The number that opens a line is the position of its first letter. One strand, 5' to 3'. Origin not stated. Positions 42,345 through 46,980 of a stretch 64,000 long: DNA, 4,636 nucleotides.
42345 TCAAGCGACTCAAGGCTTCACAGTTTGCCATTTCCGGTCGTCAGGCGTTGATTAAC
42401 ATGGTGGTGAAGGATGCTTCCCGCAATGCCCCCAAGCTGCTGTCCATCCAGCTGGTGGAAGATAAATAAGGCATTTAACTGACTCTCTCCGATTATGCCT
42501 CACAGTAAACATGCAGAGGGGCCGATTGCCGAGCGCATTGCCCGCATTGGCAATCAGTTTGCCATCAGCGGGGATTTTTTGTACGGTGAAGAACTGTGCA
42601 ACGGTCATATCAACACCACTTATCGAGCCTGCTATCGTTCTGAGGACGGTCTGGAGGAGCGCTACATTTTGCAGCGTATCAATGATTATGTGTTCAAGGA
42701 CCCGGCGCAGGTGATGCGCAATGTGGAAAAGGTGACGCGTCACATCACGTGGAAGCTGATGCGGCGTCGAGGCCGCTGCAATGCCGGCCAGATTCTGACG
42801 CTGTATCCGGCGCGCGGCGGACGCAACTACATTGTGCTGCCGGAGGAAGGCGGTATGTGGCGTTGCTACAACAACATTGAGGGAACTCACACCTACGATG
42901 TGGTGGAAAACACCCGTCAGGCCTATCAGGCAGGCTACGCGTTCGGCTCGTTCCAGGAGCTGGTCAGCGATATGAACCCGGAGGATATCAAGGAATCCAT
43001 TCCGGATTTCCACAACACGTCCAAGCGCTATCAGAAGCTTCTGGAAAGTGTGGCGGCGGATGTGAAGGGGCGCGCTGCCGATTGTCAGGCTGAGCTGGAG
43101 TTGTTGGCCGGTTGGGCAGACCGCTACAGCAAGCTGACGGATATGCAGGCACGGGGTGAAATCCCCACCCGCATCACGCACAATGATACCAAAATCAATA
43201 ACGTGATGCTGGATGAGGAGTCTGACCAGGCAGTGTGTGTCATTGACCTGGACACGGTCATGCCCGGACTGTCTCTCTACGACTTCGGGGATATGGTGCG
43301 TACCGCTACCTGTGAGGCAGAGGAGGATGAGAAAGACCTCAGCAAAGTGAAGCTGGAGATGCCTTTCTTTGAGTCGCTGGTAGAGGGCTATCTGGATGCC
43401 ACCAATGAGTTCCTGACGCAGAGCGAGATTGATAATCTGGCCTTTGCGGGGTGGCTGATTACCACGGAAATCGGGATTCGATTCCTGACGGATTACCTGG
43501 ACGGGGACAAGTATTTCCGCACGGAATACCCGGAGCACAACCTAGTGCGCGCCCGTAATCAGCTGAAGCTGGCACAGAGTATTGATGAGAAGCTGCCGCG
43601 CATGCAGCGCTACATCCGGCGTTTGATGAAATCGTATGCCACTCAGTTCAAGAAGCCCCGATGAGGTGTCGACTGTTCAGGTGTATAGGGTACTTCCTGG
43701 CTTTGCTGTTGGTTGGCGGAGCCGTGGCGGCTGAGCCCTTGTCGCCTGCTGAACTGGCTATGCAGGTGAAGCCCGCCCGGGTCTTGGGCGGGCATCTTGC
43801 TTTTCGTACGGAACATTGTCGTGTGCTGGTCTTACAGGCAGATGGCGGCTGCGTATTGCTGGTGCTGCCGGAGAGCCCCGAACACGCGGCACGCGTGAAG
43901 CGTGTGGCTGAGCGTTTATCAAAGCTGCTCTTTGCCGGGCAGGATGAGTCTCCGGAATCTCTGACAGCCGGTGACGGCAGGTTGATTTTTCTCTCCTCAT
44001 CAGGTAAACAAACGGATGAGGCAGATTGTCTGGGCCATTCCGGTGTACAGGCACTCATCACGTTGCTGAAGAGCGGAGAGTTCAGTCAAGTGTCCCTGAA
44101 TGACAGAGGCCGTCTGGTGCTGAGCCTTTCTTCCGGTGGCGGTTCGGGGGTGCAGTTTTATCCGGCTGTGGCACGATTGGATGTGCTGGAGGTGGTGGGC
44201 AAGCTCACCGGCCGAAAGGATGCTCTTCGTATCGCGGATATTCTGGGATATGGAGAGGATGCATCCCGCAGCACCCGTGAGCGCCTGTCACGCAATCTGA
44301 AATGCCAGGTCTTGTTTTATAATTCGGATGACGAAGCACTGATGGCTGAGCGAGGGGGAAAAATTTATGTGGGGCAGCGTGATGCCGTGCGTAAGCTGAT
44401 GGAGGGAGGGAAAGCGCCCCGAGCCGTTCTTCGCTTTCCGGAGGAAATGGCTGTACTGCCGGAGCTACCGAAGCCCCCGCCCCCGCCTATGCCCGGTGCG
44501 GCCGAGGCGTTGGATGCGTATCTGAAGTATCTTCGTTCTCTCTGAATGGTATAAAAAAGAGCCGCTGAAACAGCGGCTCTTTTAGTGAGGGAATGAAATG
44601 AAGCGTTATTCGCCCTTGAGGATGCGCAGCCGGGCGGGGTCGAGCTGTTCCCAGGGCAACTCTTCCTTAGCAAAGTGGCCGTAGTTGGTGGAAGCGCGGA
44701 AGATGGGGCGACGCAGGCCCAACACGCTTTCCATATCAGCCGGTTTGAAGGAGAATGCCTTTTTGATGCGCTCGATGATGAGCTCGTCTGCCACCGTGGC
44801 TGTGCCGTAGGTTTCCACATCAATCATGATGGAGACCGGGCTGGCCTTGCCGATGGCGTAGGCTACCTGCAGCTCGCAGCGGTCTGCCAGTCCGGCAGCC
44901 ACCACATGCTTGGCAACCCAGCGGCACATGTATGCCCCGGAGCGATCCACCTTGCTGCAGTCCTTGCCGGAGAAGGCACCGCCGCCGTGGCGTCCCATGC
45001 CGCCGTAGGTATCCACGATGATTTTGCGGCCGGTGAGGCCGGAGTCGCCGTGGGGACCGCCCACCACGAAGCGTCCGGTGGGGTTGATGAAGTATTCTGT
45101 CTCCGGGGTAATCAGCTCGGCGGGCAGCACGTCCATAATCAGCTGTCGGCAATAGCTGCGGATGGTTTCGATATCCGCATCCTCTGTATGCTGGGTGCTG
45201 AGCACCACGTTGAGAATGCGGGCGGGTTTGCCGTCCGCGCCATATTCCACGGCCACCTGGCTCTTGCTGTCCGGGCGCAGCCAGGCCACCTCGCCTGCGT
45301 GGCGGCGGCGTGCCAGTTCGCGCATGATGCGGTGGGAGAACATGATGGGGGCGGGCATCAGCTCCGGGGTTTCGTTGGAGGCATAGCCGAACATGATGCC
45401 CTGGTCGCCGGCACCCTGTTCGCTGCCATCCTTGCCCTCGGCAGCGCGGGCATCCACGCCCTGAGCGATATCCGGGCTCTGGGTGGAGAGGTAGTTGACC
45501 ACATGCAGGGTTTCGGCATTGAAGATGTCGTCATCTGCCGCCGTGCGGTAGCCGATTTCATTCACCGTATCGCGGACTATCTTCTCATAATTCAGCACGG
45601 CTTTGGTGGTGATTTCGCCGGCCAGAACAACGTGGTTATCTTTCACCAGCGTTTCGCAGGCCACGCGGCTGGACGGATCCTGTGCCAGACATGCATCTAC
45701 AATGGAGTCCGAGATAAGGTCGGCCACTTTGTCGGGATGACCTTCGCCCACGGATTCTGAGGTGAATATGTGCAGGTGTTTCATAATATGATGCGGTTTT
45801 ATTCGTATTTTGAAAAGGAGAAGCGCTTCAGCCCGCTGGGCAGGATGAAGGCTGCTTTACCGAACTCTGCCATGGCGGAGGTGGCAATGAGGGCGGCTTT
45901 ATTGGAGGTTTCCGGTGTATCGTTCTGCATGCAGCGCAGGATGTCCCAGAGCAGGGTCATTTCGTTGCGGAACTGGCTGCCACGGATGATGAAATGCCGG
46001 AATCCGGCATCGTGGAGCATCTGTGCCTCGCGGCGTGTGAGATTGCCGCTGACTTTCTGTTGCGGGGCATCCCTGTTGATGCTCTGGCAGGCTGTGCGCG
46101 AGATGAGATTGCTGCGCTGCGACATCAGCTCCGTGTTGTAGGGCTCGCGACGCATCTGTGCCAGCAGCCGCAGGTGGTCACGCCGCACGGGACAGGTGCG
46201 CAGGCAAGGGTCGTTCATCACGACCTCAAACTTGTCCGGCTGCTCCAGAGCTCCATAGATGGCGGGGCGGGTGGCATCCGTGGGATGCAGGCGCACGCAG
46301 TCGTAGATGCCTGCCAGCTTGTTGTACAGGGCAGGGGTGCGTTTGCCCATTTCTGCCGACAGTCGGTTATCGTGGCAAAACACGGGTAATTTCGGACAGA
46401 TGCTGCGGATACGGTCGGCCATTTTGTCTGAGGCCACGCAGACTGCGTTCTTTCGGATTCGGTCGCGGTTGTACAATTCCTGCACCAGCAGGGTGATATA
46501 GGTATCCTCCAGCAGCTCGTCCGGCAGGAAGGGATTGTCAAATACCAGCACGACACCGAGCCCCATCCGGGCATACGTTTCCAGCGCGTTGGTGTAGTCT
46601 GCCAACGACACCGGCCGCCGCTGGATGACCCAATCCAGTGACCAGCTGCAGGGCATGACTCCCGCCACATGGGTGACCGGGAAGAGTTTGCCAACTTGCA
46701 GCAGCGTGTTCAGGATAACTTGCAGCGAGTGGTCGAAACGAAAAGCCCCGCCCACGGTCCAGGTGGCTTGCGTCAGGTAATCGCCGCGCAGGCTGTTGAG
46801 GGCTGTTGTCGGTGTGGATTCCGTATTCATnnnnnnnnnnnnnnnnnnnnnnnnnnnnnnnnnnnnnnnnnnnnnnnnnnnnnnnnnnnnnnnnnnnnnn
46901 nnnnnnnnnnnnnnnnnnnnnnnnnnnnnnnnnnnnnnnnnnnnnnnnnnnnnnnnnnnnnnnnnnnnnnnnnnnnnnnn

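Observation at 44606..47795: Tandem divergent U32-like four-Cys paralogues in an apparent operon with metK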

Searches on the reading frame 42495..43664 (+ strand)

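Call 90: search_protein_families(library=pfam, proteins=[window:42495-43664:+], max_evalue=0.0001)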
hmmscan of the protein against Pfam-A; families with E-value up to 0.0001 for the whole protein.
window:42495-43664:+ (389 aa): 1 family
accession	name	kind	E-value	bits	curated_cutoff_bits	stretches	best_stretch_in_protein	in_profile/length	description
PF01636.29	APH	-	1.4e-13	51.6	23.2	1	121-277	71-218/239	Phosphotransferase enzyme family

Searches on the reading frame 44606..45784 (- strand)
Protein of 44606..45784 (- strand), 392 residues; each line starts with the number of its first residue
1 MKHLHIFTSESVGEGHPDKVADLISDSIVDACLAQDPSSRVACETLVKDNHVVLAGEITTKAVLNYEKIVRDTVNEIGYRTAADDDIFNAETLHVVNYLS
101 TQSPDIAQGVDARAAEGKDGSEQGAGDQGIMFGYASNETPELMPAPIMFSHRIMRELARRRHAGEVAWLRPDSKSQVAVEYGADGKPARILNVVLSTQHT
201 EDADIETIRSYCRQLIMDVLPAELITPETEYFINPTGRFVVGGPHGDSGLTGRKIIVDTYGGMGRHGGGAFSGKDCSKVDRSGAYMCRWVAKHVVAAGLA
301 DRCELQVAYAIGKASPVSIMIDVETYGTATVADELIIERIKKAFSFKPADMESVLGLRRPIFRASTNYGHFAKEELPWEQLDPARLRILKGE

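Call 3: search_protein_families(library=pfam, proteins=[window:44606-45784:-], max_evalue=1)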
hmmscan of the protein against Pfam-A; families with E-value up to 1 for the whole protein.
window:44606-45784:- (392 aa): 4 families
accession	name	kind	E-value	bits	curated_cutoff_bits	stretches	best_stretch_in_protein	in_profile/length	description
PF02773.21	S-AdoMet_synt_C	-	2.3e-61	206.2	25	1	241-380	1-138/138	S-adenosylmethionine synthetase, C-terminal domain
PF02772.21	S-AdoMet_synt_M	-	6.6e-43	146.1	29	1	122-239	1-120/120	S-adenosylmethionine synthetase, central domain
PF00438.25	S-AdoMet_synt_N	-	2.8e-39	134.1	33.1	1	5-104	2-99/99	S-adenosylmethionine synthetase, N-terminal domain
PF23964.1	DUF7292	-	0.059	13.9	27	1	33-61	69-97/112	Family of unknown function (DUF7292)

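Call 4: search_protein_families(library=ncbifam, proteins=[window:44606-45784:-], max_evalue=1)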
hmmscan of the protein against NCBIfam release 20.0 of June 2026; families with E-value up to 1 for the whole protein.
window:44606-45784:- (392 aa): 1 family
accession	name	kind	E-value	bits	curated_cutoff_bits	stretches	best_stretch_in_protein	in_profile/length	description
TIGR01034.1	metK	equivalog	2.9e-153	510.3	309.4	1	6-383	1-369/377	methionine adenosyltransferase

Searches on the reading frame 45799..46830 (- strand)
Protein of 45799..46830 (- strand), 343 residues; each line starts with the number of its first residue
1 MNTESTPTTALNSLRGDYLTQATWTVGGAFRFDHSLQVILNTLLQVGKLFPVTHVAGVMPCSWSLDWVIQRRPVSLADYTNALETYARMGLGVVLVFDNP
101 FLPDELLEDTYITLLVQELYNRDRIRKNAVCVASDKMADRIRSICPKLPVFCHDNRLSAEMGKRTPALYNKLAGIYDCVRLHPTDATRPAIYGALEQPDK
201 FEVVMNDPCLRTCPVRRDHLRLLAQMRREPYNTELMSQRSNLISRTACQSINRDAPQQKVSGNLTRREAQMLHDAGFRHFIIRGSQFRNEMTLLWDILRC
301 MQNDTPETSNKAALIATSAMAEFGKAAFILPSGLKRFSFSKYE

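Call 3: search_protein_families(library=pfam, proteins=[window:45799-46830:-], max_evalue=1)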
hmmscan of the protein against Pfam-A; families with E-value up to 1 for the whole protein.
window:45799-46830:- (343 aa): 0 families

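Call 4: search_protein_families(library=ncbifam, proteins=[window:45799-46830:-], max_evalue=1)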
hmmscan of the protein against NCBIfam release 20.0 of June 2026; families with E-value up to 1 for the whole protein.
window:45799-46830:- (343 aa): 0 families

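Call 8: search_solved_structures(query=window:45799-46830:-, max_evalue=10)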
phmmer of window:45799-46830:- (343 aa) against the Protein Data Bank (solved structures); distinct sequences matched with E-value up to 10: 4.
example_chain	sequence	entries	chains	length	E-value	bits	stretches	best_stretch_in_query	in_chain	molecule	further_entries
9dx2_H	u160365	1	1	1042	0.056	15.8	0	200-250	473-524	GATOR2 complex protein WDR24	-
9bh5_Cp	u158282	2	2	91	1.1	11.6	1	138-195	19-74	Large ribosomal subunit protein eL43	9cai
6o64_A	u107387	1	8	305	1.5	11.1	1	118-191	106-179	Spermidine synthase 2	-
2enx_A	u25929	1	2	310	1.5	11.1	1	213-266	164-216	Manganese-dependent inorganic pyrophosphatase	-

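Call 9: find_homologous_proteins(query=window:45799-46830:-, max_evalue=0.001)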
Query window:45799-46830:- (343 aa): 227 proteins with E <= 0.001 among 2685 candidates; the best 120 are listed.
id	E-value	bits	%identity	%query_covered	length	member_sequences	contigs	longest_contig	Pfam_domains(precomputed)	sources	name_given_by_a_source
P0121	2.7e-210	715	91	100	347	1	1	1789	-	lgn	-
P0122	8.4e-208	707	90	100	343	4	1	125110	-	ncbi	-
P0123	1.2e-206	703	89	100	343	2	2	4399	-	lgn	-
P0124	1.3e-206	703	89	100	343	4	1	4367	-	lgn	-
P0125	5.4e-203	691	88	100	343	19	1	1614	-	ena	-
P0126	2.0e-200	683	86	100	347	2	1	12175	-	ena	-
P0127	2.8e-194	663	84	100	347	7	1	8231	-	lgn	-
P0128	6.2e-188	642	81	100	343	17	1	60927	-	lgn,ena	-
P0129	5.0e-180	616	78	100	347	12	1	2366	-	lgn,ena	-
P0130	4.5e-173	593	76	100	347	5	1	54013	-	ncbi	-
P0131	8.9e-173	592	75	100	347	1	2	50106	-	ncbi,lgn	-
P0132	6.3e-172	589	75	100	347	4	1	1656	-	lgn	-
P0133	6.5e-151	520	66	100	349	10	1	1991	-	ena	-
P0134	1.6e-145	502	65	98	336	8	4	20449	-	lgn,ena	-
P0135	1.0e-144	500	65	98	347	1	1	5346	-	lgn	-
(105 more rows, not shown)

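Call 53: search_protein_families(library=phrogs, proteins=[window:45799-46830:-], max_evalue=0.001)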
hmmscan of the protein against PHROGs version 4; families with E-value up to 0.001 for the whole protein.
window:45799-46830:- (343 aa): 0 families

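Call 72: predict_structure(alignment_id=A6)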
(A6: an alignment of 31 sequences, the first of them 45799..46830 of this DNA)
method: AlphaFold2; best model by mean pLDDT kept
length: 343 residues; sequences in the alignment: 31
mean_pLDDT: 82.5   pTM: 0.83
mean pLDDT of the five models: 82.5, 82.1, 81.0, 80.9, 79.3
residues with pLDDT >= 90: 169; 70-90: 100; 50-70: 45; < 50: 29
segments of 3 or more residues with pLDDT < 50: 1-6, 68-70, 256-258, 328-343
pLDDT, mean of each block of 10 residues (from residue 1): 44 69 91 88 75 91 72 78 94 96 92 95 96 97 97 94 92 97 93 96 90 89 89 90 78 52 85 95 78 83 68 74 59 42 33
secondary structure, 60 per line:
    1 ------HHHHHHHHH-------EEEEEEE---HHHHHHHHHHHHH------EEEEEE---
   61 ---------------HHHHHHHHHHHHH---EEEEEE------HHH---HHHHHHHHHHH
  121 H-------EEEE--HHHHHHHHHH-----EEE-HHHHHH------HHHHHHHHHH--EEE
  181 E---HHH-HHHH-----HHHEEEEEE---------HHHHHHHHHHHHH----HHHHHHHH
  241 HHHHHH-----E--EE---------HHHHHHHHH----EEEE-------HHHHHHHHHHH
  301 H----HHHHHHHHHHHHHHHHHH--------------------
elements in order: H7-15 E23-29 H33-45 E52-57 H76-88 E92-97 H110-121 E129-132 H135-144 E150-152 H154-159 H166-175 E178-181 H189-192 E201-206 H216-228 H233-246 H266-274 E279-282 H290-301 H306-323

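Call 75: fold_search(model_id=the predicted structure, library=pdb)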
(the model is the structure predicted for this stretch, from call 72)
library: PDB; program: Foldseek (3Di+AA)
matches with E <= 10: 1599; with E <= 0.001: 1
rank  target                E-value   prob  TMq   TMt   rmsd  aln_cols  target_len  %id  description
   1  5d88                  2.2e-05  1.00  0.46  0.60   6.3       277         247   12  The Structure of the U32 Peptidase Mk0906 (released 2015-12-02)
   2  9frt_B                1.3e-03  0.98  0.35  0.37  16.6       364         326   10  Crystal structure of trans-o-hydroxybenzylidenepyruvate hydratase-aldolase from Pseudomonas fluorescens N3 (released 2025-06-25)
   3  8qk1                  1.7e-03  0.99  0.39  0.31  11.6       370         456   12  Crystal structure of Trichuris suis beta-N-acetyl-D-hexosaminidase - HEX-2 in apo form (released 2024-06-26)
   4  1zrq_B                1.8e-03  1.00  0.42  0.48   9.2       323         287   11  Escherichia coli Methylenetetrahydrofolate Reductase (reduced) complexed with NADH, pH 6.0 (released 2005-08-09)
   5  6pey_A                1.8e-03  0.99  0.39  0.44   9.2       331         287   10  MTHFR with mutation Asp120Ala (released 2019-09-25)
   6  9frt_D                2.4e-03  0.96  0.35  0.36  16.6       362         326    9  Crystal structure of trans-o-hydroxybenzylidenepyruvate hydratase-aldolase from Pseudomonas fluorescens N3 (released 2025-06-25)
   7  9frt_J                2.5e-03  0.97  0.36  0.38  16.5       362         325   10  Crystal structure of trans-o-hydroxybenzylidenepyruvate hydratase-aldolase from Pseudomonas fluorescens N3 (released 2025-06-25)
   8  6dan_B                3.0e-03  0.96  0.33  0.34  17.5       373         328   11  PhdJ WT 2 Angstroms resolution (released 2019-04-10)
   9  2fmo_B                3.4e-03  0.99  0.40  0.46   9.1       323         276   11  Ala177Val mutant of E. coli Methylenetetrahydrofolate Reductase (released 2006-04-25)
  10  1zcc_A                3.4e-03  0.99  0.30  0.39   6.3       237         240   16  Crystal structure of glycerophosphodiester phosphodiesterase from Agrobacterium tumefaciens str.C58 (released 2005-05-03)
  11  6dan_D                3.5e-03  0.95  0.33  0.35  17.4       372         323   10  PhdJ WT 2 Angstroms resolution (released 2019-04-10)
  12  6dan_A                4.4e-03  0.97  0.35  0.37  17.3       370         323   10  PhdJ WT 2 Angstroms resolution (released 2019-04-10)
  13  1zcc_C                4.7e-03  0.99  0.31  0.43   5.9       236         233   14  Crystal structure of glycerophosphodiester phosphodiesterase from Agrobacterium tumefaciens str.C58 (released 2005-05-03)
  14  2fmn_B                4.7e-03  0.99  0.41  0.47   9.0       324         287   10  Ala177Val mutant of E. coli Methylenetetrahydrofolate Reductase complex with LY309887 (released 2006-04-25)
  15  1zpt_C                4.7e-03  0.99  0.39  0.47   9.1       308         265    9  Escherichia coli Methylenetetrahydrofolate Reductase (reduced) complexed with NADH, pH 7.25 (released 2005-08-09)
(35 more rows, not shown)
